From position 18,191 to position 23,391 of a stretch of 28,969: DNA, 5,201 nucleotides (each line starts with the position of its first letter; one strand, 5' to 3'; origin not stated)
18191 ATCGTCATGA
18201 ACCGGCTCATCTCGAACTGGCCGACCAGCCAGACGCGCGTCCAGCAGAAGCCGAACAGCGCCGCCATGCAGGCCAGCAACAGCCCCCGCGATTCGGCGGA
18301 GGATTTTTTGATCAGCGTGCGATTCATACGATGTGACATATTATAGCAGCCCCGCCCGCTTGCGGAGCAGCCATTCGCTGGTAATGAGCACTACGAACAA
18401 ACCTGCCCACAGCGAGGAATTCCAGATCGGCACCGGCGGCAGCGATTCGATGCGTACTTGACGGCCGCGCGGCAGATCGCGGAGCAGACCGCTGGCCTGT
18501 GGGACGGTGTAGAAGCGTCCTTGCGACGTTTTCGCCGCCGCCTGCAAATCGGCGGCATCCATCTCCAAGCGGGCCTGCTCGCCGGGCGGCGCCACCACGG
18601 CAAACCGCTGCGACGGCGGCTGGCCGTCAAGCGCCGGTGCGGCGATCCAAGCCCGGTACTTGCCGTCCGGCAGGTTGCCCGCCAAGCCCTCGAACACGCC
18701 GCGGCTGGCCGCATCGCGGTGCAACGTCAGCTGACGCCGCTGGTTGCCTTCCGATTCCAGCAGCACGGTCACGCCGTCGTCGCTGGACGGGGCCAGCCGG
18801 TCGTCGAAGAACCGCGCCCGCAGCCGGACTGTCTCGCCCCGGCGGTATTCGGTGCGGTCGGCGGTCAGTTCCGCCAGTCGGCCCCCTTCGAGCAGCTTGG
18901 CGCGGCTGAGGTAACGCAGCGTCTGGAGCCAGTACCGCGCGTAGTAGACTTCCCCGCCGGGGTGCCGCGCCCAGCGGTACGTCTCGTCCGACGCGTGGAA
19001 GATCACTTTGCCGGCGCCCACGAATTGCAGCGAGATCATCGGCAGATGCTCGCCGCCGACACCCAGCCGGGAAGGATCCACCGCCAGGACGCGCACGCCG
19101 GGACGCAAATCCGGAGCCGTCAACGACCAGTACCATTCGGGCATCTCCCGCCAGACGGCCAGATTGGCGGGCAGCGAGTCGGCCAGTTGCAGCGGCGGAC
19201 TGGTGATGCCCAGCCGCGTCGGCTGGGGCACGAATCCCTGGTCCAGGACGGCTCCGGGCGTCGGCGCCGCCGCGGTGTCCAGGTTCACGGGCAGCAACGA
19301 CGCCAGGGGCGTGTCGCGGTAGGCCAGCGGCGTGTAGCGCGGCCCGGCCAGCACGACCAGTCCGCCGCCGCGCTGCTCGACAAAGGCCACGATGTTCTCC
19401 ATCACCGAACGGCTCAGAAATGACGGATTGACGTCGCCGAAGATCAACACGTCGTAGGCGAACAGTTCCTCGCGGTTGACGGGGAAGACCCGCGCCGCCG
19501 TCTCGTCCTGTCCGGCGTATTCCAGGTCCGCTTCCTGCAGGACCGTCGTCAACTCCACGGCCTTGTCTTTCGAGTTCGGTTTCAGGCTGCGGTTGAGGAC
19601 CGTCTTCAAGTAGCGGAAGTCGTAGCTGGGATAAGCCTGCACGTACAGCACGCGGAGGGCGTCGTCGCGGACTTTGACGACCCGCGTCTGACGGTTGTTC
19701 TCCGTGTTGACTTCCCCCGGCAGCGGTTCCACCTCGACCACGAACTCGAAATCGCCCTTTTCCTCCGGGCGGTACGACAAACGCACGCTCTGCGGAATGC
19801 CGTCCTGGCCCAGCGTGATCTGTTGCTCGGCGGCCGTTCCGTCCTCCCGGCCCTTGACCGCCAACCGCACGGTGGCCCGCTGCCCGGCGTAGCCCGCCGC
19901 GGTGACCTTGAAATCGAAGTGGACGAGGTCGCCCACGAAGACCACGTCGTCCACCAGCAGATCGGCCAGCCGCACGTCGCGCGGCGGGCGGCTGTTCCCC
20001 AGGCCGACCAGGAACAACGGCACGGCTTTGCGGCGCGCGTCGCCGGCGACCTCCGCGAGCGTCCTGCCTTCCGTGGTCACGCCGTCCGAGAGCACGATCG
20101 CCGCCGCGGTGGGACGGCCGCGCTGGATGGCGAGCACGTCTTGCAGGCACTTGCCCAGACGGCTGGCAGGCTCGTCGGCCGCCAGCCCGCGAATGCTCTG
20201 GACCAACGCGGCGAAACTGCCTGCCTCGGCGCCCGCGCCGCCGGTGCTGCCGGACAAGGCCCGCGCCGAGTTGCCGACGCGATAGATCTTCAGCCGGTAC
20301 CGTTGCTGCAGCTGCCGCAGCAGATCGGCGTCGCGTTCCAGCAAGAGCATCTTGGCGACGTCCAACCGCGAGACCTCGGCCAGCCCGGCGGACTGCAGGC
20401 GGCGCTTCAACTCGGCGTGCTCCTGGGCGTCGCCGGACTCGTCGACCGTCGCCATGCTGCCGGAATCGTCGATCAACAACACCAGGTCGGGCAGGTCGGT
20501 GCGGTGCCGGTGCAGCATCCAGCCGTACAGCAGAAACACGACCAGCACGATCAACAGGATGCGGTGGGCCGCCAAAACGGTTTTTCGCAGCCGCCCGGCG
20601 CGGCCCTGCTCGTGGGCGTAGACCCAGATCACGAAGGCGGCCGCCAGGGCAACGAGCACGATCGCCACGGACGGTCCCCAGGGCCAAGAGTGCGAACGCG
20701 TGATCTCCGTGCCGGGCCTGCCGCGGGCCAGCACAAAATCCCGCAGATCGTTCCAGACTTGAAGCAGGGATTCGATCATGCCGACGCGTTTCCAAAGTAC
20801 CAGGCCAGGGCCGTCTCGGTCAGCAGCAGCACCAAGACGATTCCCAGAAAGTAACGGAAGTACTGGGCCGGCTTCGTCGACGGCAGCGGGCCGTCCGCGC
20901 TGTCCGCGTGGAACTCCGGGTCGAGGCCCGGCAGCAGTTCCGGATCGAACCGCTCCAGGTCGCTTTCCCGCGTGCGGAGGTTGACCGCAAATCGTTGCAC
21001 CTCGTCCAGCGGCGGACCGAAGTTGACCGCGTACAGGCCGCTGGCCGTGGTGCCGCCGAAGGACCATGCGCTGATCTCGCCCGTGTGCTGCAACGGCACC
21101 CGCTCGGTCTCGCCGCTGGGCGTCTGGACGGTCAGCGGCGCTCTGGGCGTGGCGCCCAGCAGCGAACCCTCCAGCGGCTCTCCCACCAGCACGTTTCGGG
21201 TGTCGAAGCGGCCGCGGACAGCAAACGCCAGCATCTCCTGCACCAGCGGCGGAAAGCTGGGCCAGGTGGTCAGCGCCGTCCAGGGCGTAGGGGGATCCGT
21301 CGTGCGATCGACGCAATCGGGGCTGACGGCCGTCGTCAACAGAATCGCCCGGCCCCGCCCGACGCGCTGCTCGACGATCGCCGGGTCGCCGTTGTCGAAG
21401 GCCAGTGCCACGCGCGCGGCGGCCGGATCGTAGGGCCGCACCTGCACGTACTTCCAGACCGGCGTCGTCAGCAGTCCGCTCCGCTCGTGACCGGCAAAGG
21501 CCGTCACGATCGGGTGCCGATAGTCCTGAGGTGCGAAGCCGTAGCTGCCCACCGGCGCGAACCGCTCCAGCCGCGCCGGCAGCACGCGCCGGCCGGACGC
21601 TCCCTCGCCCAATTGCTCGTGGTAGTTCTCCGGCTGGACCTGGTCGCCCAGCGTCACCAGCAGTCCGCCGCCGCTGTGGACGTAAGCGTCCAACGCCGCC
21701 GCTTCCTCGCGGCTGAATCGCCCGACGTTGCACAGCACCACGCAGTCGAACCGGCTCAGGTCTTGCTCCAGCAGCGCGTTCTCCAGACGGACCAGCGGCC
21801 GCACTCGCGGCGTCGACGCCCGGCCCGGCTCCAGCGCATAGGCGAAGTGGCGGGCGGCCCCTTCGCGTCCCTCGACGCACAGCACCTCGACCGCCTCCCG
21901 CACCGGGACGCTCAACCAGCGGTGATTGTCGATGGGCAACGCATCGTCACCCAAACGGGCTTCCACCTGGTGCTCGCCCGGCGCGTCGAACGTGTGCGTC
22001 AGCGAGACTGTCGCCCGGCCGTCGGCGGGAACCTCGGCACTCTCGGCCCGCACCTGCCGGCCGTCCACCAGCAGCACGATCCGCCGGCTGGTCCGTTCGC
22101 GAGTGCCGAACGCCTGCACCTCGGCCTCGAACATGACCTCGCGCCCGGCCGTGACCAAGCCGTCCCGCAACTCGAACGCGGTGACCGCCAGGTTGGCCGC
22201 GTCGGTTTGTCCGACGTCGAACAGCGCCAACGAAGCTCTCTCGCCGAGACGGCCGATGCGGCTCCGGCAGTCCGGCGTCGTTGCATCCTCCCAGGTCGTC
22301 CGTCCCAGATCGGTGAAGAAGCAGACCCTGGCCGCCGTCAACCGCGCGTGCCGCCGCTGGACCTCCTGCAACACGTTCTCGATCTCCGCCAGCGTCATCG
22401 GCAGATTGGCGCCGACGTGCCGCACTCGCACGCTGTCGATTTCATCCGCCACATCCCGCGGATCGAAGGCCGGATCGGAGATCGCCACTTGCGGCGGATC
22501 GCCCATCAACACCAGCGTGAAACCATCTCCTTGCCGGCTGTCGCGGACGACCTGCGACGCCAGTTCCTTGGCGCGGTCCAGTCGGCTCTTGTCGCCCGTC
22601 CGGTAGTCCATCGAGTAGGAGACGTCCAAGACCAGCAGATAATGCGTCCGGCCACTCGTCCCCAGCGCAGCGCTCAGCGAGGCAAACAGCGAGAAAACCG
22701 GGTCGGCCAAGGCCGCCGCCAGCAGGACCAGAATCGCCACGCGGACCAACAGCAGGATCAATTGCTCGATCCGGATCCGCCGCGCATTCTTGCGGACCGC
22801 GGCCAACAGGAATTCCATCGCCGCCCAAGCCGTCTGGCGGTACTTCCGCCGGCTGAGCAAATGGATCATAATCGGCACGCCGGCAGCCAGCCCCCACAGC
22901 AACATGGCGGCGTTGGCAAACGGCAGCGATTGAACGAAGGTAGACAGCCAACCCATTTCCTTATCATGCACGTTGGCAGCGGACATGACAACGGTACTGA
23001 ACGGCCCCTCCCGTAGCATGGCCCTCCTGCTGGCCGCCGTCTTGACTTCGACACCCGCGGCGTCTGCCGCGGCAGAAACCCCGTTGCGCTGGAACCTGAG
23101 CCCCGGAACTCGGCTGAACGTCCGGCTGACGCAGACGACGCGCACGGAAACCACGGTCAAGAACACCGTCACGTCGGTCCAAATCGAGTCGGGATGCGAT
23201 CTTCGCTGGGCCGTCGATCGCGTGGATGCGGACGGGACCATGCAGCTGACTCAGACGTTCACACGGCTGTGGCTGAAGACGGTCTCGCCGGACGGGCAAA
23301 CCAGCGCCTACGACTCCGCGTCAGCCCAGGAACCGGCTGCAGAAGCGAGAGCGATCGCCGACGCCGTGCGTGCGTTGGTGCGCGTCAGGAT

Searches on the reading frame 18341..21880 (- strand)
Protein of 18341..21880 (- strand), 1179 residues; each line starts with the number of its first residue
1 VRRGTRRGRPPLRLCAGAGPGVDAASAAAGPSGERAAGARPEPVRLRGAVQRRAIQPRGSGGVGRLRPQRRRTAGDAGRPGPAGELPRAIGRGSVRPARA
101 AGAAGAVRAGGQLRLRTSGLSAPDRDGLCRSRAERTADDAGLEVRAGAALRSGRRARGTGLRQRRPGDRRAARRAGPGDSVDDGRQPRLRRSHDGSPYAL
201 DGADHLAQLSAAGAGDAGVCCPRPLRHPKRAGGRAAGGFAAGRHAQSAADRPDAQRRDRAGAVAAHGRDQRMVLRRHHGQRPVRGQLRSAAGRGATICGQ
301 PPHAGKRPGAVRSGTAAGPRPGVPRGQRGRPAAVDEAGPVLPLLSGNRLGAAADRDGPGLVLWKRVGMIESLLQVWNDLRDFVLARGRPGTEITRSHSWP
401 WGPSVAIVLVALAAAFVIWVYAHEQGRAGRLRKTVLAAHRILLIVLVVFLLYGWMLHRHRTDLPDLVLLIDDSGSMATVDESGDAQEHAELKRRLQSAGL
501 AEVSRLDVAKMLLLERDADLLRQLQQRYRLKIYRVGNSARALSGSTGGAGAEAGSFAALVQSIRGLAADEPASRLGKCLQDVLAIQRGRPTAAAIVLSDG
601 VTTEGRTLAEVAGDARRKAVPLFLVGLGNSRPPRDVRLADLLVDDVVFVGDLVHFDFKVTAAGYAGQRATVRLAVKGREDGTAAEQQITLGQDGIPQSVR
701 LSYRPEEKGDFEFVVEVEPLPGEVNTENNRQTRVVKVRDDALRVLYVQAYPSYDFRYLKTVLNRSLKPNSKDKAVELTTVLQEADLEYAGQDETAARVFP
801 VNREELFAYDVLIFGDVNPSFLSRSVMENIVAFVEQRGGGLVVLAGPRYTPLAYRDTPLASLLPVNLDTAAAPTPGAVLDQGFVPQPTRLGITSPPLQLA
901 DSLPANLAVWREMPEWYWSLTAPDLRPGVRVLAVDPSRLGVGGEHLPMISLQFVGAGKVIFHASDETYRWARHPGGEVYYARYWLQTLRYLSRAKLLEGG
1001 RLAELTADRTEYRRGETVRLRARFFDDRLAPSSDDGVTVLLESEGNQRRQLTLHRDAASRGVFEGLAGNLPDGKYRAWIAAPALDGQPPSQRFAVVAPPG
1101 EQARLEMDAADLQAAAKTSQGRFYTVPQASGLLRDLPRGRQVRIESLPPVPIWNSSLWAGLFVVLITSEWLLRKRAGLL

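Call 28: search_protein_families(library=pfam, proteins=[window:18341-21880:-], max_evalue=0.001)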
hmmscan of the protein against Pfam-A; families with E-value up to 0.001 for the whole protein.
window:18341-21880:- (1179 aa): 1 family
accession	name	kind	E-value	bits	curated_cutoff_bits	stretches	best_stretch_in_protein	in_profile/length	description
PF24157.1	DUF7408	-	0.00024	21.6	27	1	807-870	36-92/174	Domain of unknown function (DUF7408)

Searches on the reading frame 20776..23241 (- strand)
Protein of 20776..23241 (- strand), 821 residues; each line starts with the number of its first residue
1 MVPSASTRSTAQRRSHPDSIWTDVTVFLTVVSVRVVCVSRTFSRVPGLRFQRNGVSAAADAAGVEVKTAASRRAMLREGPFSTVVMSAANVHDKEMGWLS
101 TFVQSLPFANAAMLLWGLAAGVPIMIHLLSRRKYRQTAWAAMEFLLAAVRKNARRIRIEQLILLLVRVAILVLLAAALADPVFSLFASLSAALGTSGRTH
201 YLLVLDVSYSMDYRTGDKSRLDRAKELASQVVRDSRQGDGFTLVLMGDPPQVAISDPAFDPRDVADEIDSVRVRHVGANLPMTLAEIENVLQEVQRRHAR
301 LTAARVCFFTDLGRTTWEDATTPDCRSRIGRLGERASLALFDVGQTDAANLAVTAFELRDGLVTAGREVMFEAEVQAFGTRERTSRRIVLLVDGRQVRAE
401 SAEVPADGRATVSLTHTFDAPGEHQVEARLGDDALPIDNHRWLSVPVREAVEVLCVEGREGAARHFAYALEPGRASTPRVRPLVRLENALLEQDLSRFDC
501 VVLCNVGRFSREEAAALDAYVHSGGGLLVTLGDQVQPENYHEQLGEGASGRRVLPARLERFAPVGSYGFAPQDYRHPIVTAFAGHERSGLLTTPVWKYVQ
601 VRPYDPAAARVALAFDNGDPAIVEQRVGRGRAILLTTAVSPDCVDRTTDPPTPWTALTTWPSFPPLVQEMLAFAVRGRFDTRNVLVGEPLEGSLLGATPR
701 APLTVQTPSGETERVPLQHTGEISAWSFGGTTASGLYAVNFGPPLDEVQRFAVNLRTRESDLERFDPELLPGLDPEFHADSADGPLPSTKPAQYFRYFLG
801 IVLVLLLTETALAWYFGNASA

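Call 28: search_protein_families(library=pfam, proteins=[window:20776-23241:-], max_evalue=0.001)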
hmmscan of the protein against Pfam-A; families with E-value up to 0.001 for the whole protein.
window:20776-23241:- (821 aa): 3 families
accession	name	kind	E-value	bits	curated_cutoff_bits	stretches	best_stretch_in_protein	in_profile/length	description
PF07584.16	BatA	-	2.6e-13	50.6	25.9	1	107-181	3-77/77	Aerotolerance regulator N-terminal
PF13519.12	VWA_2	-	6.5e-12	46.5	27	1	202-311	2-105/107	von Willebrand factor type A domain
PF08532.16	Glyco_hydro_42M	-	7.8e-05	22.7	25.8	1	492-645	52-194/207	Beta-galactosidase trimerisation domain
